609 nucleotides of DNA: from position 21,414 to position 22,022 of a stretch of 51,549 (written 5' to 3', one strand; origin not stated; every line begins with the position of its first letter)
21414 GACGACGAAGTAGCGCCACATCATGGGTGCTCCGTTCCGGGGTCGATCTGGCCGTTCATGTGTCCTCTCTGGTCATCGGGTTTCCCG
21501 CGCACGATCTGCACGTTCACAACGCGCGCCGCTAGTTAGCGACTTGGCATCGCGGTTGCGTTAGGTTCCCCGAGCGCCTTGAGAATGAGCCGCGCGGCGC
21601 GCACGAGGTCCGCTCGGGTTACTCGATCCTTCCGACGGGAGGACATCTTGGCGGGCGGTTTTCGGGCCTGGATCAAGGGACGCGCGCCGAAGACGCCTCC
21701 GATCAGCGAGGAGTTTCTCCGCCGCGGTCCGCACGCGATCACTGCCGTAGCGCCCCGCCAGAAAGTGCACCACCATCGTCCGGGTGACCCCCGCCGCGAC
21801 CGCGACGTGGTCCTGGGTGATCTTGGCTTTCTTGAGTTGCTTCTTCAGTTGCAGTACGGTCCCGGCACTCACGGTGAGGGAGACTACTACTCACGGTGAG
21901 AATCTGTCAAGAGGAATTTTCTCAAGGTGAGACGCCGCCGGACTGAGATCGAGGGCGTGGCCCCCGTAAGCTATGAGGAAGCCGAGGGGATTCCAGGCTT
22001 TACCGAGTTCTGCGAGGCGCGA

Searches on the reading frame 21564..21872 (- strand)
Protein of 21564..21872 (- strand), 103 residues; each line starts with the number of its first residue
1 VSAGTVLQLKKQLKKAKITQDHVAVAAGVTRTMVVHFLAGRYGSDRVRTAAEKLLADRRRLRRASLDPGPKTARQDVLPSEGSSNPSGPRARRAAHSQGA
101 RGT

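Call 89: search_protein_families(library=pfam, proteins=[window:21564-21872:-], max_evalue=0.1)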
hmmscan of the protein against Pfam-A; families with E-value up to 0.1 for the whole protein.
window:21564-21872:- (103 aa): 1 family
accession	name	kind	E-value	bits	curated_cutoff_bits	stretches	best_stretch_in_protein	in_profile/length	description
PF01381.28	HTH_3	-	0.011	16.2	23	1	9-41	1-33/55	Helix-turn-helix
